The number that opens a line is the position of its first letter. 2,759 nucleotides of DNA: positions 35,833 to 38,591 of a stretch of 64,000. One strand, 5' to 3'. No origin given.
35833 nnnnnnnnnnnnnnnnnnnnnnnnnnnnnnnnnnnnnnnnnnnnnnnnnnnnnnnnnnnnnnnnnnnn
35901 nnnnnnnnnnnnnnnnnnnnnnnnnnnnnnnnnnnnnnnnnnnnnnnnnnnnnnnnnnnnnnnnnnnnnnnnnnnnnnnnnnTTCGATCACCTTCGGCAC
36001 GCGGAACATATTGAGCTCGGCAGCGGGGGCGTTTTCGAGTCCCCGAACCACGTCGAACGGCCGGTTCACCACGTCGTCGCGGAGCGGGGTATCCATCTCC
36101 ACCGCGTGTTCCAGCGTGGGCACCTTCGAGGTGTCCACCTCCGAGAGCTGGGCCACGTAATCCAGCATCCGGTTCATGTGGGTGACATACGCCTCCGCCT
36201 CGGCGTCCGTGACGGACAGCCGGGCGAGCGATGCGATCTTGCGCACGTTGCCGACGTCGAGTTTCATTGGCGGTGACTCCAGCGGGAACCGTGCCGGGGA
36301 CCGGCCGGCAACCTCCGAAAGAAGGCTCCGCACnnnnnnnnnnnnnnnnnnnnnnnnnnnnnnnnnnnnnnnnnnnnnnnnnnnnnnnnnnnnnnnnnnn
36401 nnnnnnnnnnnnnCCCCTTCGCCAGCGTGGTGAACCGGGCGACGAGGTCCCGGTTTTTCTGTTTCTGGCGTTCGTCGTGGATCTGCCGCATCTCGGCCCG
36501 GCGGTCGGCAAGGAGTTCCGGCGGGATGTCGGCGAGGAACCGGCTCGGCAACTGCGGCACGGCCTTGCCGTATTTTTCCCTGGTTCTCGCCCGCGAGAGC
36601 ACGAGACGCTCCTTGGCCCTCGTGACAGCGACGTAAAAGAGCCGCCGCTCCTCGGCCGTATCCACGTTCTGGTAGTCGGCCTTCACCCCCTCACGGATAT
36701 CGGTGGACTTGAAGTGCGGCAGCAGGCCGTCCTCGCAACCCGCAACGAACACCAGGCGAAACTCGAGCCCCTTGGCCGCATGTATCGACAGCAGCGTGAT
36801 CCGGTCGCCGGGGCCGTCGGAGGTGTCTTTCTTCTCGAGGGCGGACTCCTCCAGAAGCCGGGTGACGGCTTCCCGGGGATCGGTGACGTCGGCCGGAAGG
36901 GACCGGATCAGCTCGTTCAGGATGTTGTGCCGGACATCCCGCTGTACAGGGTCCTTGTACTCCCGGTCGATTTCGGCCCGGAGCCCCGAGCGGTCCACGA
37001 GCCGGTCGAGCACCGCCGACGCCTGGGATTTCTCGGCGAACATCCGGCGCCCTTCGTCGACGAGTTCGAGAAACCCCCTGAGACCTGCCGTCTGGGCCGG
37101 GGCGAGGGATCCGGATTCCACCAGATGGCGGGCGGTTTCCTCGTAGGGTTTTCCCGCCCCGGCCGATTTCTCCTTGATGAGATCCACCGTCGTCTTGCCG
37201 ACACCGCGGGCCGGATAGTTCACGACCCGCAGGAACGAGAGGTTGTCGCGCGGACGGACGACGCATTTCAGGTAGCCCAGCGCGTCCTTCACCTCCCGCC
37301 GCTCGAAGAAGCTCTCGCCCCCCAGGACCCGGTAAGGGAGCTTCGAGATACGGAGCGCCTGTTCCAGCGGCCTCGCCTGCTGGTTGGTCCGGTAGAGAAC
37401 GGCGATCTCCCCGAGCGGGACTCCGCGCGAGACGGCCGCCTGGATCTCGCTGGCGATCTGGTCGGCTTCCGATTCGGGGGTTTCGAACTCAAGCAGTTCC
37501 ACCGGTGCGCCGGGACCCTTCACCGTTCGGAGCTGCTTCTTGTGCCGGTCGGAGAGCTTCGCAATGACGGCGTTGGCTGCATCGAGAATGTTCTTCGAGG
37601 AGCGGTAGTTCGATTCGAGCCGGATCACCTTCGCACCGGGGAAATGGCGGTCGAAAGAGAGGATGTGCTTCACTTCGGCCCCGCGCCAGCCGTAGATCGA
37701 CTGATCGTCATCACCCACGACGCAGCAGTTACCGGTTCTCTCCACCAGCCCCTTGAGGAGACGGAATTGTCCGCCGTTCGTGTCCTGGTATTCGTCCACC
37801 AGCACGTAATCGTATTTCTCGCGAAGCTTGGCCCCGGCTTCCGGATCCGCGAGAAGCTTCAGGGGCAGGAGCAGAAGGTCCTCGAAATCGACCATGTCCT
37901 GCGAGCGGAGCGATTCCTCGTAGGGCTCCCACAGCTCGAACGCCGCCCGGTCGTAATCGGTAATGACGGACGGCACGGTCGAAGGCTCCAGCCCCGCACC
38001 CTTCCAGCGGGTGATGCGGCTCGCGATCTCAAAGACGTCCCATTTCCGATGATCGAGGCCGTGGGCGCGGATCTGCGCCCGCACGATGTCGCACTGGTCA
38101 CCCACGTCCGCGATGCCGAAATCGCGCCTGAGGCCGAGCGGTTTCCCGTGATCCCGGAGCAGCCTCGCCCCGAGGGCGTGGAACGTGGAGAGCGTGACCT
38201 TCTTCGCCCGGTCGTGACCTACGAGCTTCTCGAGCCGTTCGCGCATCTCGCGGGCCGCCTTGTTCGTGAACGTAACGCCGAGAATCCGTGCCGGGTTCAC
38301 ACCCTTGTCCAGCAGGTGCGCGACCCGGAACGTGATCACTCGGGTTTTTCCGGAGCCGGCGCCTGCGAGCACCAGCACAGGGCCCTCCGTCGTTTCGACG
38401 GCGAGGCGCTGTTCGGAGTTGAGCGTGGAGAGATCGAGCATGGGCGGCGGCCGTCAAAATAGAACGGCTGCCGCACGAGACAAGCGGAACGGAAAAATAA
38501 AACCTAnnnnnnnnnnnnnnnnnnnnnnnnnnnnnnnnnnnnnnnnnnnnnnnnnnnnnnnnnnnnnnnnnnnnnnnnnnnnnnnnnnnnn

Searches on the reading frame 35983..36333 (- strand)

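Call 58: search_protein_families(library=pfam, proteins=[window:35983-36333:-], max_evalue=0.0001)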
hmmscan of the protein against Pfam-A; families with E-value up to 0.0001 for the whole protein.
window:35983-36333:- (117 aa): 1 family
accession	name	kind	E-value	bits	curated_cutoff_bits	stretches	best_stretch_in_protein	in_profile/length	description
PF02686.20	GatC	-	7.4e-17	61.7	23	1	41-112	1-66/66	Glu-tRNAGln amidotransferase C subunit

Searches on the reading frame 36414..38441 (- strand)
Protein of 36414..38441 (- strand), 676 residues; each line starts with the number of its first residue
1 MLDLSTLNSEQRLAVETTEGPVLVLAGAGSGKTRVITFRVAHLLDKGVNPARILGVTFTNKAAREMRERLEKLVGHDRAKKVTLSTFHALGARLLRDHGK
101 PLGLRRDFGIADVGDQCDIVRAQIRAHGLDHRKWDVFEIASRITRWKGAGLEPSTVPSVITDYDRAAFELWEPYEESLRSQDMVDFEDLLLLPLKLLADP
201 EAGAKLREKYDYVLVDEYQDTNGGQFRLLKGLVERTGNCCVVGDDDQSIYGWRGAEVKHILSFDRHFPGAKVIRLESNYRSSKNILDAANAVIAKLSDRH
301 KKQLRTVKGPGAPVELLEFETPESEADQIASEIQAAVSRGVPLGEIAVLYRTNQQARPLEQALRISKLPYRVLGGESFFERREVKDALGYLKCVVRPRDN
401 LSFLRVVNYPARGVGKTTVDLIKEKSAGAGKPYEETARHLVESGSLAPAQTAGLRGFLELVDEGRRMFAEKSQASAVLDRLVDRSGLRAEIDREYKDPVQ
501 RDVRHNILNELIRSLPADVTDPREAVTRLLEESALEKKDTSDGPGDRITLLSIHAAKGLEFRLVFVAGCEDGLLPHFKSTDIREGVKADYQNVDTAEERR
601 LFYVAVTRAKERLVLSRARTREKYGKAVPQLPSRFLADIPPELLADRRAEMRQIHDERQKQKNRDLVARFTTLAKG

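Call 58: search_protein_families(library=pfam, proteins=[window:36414-38441:-], max_evalue=0.0001)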
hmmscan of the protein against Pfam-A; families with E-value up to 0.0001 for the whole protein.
window:36414-38441:- (676 aa): 6 families
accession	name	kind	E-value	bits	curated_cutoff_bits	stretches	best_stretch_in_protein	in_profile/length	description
PF00580.27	UvrD-helicase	-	3.3e-79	266.8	23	1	7-268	1-271/271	UvrD/REP helicase N-terminal domain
PF13361.12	UvrD_C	-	2.8e-68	231.4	25.6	1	273-618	1-348/350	UvrD-like helicase C-terminal domain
PF13245.12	AAA_19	-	8.5e-24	84.7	25.1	1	11-251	1-132/134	AAA domain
PF13538.12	UvrD_C_2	-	1.9e-10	40.9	27.4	1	595-615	31-51/52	UvrD-like helicase C-terminal domain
PF13604.12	AAA_30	-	4.5e-08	33.5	27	0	6-70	1-66/191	AAA domain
PF01443.25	Viral_helicase1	-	2.2e-05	24.8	21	0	207-268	56-120/228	Viral superfamily 1 RNA helicase core domain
